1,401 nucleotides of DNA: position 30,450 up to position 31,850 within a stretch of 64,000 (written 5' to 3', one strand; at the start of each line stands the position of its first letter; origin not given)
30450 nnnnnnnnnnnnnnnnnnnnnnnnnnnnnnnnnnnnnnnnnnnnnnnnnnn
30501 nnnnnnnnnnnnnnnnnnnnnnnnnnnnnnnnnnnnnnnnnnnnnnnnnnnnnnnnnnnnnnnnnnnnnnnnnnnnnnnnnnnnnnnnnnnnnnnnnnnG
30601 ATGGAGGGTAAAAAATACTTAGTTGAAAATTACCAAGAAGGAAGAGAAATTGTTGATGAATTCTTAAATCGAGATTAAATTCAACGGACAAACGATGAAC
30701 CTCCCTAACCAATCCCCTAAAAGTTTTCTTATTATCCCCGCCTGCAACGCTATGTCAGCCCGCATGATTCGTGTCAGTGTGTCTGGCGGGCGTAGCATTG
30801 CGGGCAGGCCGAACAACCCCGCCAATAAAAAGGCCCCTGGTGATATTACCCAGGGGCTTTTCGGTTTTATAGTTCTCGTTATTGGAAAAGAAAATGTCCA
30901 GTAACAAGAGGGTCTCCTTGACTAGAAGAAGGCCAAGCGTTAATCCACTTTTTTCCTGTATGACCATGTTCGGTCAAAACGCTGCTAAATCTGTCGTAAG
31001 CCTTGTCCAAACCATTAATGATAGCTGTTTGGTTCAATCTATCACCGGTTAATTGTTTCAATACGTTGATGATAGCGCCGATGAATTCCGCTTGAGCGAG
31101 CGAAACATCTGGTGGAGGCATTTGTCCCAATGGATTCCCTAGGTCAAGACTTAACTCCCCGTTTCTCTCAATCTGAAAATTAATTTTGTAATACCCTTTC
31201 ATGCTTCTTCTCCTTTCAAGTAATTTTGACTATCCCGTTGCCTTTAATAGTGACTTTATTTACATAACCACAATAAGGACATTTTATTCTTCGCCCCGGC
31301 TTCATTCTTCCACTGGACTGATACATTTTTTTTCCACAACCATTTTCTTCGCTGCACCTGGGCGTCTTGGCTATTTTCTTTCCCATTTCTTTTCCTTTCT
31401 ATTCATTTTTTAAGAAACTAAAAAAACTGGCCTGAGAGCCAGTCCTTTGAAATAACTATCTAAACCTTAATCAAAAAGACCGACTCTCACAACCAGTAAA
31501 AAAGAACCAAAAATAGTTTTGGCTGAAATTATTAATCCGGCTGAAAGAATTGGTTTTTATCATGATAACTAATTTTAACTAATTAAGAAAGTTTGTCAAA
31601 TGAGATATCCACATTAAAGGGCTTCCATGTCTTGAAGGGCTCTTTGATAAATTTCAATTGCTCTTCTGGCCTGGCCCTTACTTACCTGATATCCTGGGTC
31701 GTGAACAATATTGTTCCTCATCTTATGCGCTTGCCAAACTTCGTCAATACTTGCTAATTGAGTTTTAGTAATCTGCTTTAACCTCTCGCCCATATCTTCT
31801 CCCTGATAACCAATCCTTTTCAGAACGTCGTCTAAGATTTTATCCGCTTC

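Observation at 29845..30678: Second, divergent MiaA/isopentenyltransferase paralog with a broken Walker A, directly downstream of the tRNA/HE locus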

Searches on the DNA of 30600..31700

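Call 37: search_rna_families(source=window, start=30600, end=31700, threshold=evalue, max_evalue=1)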
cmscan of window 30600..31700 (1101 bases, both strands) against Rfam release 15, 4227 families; matches with E-value up to 1: 3.
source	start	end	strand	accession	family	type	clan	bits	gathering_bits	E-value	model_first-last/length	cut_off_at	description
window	30823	30861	+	RF02449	ncr1015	Gene; sRNA;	-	25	60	0.57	78-117/121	no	Bacillus sRNA ncr1015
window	30824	30933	-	RF00515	PyrR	Cis-reg;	-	24.8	54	0.66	1-115/115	no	PyrR binding site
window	30830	30861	+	RF01768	flavi_FSE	Cis-reg; frameshift_element;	-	15.8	43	0.92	1-39/62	no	ribosomal frameshift site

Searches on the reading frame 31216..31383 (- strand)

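Call 45: search_protein_families(library=phrogs, proteins=[window:31216-31383:-], max_evalue=0.01)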
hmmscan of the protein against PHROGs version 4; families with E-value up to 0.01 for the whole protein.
window:31216-31383:- (55 aa): 1 family
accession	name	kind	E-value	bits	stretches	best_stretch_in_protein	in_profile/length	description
phrog_9579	-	unknown function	0.0051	18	1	33-48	14-29/56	-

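Call 57: search_protein_families(library=padloc, proteins=[window:31216-31383:-], max_evalue=0.01)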
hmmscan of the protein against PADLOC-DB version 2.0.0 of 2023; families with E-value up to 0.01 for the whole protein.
window:31216-31383:- (55 aa): 0 families

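Call 58: search_protein_families(library=pfam, proteins=[window:31216-31383:-], max_evalue=0.01)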
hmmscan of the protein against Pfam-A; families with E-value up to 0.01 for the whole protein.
window:31216-31383:- (55 aa): 0 families
